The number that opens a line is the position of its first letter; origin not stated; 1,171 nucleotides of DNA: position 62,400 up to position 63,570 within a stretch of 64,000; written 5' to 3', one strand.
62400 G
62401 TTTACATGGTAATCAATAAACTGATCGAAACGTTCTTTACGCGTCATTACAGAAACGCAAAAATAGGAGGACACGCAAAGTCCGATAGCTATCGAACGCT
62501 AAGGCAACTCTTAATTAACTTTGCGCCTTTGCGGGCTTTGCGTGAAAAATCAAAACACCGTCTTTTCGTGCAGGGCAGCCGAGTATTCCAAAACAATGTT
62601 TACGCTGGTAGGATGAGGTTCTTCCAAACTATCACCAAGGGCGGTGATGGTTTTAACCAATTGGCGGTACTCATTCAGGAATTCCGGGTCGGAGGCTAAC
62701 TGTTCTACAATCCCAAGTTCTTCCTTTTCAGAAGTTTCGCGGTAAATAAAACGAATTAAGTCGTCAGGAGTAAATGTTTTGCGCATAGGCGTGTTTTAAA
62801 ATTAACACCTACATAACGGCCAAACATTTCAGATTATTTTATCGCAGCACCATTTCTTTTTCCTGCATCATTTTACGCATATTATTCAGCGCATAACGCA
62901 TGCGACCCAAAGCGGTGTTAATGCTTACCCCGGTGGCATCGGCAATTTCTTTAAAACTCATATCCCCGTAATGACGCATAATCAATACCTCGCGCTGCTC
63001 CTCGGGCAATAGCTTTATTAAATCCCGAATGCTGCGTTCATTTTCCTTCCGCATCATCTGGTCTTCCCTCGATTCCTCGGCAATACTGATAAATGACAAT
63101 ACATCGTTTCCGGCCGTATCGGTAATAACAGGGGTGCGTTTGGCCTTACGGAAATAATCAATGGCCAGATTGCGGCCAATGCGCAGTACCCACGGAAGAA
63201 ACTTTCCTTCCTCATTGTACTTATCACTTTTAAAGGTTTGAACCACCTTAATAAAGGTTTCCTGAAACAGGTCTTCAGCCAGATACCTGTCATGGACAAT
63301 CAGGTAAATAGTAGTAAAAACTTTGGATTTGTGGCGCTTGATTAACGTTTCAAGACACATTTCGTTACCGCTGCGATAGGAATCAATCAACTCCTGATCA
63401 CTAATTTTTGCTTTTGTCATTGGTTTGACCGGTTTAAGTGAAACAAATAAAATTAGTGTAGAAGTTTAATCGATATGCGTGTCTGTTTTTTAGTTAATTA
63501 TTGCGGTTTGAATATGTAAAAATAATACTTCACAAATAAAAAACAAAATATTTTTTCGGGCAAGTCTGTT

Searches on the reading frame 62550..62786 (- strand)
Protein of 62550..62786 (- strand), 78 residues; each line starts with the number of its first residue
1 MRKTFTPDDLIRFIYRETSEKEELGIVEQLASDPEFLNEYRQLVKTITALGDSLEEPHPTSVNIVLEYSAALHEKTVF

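Call 7: search_protein_families(library=pfam, proteins=[window:62550-62786:-], max_evalue=0.01)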
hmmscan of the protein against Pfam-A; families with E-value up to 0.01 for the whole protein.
window:62550-62786:- (78 aa): 0 families

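Call 8: search_protein_families(library=ncbifam, proteins=[window:62550-62786:-], max_evalue=0.01)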
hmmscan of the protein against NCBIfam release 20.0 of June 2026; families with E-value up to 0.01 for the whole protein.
window:62550-62786:- (78 aa): 1 family
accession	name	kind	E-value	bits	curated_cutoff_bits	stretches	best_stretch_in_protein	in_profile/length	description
NF052375.1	antisigma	equivalog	0.002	18.2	100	1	19-61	11-53/217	anti-sigma factor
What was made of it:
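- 62550..62786 (-): 78-aa acidic protein, conserved partner of the ECF sigma factor (possible anti-sigma). Weak, below-cutoff anti-sigma hit (E 0.002, call 8).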

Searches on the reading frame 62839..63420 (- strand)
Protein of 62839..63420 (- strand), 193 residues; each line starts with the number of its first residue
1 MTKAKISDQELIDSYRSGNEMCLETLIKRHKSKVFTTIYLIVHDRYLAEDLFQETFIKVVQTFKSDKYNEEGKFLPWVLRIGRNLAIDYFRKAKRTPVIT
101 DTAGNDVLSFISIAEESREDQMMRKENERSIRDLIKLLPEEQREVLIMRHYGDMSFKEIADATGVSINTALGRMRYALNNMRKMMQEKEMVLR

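Call 7: search_protein_families(library=pfam, proteins=[window:62839-63420:-], max_evalue=0.01)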
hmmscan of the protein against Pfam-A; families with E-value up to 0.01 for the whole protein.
window:62839-63420:- (193 aa): 6 families
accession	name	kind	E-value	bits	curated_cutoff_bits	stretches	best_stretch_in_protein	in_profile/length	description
PF04542.20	Sigma70_r2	-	1.1e-14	54.4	24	1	26-96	1-71/71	Sigma-70 region 2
PF08281.18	Sigma70_r4_2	-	3.4e-12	46.3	25.7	1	129-169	2-42/54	Sigma-70, region 4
PF04545.22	Sigma70_r4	-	4.7e-10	39.3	24.1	1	135-183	2-50/50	Sigma-70, region 4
PF07638.17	Sigma70_ECF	-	0.00022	21.6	21.1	1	51-185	52-183/185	ECF sigma factor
PF02729.26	OTCace_N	-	0.00045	20.8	29.9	1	61-172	22-131/148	Aspartate/ornithine carbamoyltransferase, carbamoyl-P binding domain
PF13404.12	HTH_AsnC-type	-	0.0074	16.5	27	0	152-175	16-39/42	AsnC-type helix-turn-helix domain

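Call 8: search_protein_families(library=ncbifam, proteins=[window:62839-63420:-], max_evalue=0.01)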
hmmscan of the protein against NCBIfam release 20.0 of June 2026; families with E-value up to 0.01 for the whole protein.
window:62839-63420:- (193 aa): 111 families (the best 25 are shown)
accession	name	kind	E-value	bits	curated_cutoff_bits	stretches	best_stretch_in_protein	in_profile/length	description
NF009166.1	PRK12513.1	equivalog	1.7e-44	151.8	206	1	3-189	4-190/193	RNA polymerase sigma factor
TIGR02937.1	sigma70-ECF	superfamily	3.9e-28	98.1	42.9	1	23-184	3-164/165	sigma-70 family RNA polymerase sigma factor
NF007223.0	PRK09641.1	equivalog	9.2e-28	97.3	209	1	9-187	6-186/187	RNA polymerase sigma factor SigW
NF007216.0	PRK09638.1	equivalog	1.4e-26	93.4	194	1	7-189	4-178/180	RNA polymerase sigma factor SigY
TIGR02985.1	Sig70_bacteroi1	subfamily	1.5e-26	93.6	126.4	1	24-184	4-161/162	RNA polymerase sigma-70 factor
TIGR02950.1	SigM_subfam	subfamily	7e-26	91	147.95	1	23-170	2-143/159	RNA polymerase sigma factor, SigM family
NF009171.0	PRK12518.1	equivalog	1.4e-25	90.3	208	1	3-188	9-187/191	RNA polymerase sigma factor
NF008888.0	PRK11922.1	equivalog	7.3e-25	87.9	204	1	4-187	13-198/231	RNA polymerase sigma factor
NF006930.0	PRK09415.1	subfamily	1.1e-24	87.3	198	1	19-188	14-178/179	RNA polymerase factor sigma C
TIGR02948.1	SigW_bacill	equivalog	8.2e-24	84.7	243.1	1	9-186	6-185/187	RNA polymerase sigma factor SigW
NF004113.0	PRK05602.1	equivalog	1.6e-23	83.4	208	1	4-188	28-204/211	RNA polymerase sigma factor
NF009174.0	PRK12522.1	equivalog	2.4e-23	83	217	1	20-188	2-166/175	RNA polymerase sigma factor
NF058625.1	sigma_PG0214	equivalog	3.2e-23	82.3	130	1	25-183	8-162/170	GFO_1088 family ECF-type sigma factor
TIGR02952.1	Sig70_famx2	equivalog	1.6e-22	80.2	206.45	1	16-184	6-169/170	ECF subfamily RNA polymerase sigma factor, BldN family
NF009172.0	PRK12519.1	subfamily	2.1e-22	79.6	222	1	5-188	13-192/194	RNA polymerase sigma factor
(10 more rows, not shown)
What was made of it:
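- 62839..63420 (-): ECF-type sigma-70 factor, 193 aa. Sigma70_r2 and r4_2 domains; TIGR02937 (calls 7, 8).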
